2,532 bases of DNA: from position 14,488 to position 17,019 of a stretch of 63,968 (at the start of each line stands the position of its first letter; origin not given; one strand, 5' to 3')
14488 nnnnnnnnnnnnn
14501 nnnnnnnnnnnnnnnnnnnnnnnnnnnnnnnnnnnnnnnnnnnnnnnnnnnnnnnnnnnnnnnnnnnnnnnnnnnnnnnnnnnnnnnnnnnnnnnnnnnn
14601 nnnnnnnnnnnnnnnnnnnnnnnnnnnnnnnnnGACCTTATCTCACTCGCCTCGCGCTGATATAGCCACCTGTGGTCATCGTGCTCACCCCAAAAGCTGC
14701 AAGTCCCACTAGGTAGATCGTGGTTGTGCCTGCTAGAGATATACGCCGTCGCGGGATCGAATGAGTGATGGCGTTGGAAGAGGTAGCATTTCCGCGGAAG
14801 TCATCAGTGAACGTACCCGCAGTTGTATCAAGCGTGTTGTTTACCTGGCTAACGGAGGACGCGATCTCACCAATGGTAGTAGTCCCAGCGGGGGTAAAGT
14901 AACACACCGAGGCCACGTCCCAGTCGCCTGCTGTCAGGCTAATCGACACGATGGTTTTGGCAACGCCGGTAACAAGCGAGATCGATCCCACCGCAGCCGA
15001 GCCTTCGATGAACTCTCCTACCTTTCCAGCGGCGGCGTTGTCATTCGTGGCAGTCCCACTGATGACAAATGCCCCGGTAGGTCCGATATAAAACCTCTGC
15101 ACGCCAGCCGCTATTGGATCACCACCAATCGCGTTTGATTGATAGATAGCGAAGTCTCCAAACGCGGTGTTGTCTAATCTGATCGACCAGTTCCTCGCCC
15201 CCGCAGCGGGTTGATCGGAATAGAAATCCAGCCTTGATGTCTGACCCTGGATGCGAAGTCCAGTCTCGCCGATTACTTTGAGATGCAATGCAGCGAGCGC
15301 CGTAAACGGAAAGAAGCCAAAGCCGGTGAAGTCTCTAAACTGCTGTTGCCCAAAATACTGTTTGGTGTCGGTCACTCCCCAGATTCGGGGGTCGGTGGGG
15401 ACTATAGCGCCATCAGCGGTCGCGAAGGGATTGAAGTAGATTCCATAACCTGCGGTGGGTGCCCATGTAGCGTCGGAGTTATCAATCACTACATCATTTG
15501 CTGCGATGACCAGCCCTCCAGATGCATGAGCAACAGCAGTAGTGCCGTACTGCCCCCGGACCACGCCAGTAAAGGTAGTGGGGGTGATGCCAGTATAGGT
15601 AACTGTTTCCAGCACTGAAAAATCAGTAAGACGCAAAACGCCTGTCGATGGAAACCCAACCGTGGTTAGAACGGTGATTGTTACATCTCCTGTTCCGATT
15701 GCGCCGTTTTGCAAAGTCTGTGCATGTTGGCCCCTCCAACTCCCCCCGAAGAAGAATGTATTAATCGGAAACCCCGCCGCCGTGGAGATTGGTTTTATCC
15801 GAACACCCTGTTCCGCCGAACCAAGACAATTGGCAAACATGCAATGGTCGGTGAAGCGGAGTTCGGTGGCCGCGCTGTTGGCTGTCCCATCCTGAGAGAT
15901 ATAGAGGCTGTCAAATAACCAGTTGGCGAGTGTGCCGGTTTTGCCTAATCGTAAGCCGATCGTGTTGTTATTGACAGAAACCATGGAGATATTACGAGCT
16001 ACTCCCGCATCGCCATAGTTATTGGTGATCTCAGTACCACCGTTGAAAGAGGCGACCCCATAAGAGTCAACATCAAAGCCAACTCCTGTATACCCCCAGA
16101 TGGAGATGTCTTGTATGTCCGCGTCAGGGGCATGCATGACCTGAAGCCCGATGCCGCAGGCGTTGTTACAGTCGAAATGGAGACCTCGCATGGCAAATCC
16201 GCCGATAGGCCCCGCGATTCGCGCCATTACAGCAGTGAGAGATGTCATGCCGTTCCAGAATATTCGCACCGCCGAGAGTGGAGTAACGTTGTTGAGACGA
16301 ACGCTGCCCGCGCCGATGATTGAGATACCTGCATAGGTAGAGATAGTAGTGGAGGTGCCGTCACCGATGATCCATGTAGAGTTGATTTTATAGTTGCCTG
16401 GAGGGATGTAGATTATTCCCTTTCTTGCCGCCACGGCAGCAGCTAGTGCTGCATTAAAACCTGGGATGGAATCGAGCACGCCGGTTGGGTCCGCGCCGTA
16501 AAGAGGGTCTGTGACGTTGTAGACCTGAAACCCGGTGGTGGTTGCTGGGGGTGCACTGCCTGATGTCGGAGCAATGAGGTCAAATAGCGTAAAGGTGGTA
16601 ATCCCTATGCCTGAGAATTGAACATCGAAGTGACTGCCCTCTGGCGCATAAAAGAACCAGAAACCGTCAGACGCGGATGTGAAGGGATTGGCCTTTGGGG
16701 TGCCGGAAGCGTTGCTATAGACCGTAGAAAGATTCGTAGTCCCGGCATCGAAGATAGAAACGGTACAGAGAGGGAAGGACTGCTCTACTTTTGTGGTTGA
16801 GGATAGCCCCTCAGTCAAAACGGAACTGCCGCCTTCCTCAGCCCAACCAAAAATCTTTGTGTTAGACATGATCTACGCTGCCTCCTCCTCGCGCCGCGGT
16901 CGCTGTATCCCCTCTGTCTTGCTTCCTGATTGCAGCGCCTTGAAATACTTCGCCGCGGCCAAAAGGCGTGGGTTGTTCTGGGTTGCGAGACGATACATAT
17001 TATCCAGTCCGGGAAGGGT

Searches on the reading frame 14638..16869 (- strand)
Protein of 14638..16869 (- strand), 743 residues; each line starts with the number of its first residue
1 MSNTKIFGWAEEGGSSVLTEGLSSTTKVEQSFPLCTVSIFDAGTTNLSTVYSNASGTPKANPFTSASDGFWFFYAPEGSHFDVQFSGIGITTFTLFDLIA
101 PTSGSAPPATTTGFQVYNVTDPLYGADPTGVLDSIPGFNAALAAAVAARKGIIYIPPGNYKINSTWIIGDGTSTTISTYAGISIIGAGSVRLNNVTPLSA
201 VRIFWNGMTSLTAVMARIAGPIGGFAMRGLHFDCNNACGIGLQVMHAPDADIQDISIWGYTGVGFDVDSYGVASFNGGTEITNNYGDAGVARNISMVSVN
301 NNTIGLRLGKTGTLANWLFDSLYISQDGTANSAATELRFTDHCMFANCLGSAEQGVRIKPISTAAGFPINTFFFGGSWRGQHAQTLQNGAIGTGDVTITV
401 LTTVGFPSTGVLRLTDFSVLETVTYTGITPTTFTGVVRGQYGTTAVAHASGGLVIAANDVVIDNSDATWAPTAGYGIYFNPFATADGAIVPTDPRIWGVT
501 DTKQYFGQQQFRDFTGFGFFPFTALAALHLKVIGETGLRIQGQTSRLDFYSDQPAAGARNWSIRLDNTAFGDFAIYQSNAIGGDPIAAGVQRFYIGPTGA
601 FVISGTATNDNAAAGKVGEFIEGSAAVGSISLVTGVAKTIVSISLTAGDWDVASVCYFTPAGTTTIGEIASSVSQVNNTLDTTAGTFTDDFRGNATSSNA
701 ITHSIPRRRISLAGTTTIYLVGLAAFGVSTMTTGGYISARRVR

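Call 32: search_protein_families(library=phrogs, proteins=[window:14638-16869:-], max_evalue=0.00001)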
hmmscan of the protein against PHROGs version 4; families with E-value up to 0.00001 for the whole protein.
window:14638-16869:- (743 aa): 3 families
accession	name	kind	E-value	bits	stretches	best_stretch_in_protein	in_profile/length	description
phrog_11393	-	tail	3.6e-17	63.2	1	602-743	403-538/538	tail fiber protein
phrog_2234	-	tail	2.9e-09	37.1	1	122-180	189-247/757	tail spike protein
phrog_2885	-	tail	9.4e-07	26.5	1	391-447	79-132/4179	baseplate wedge subunit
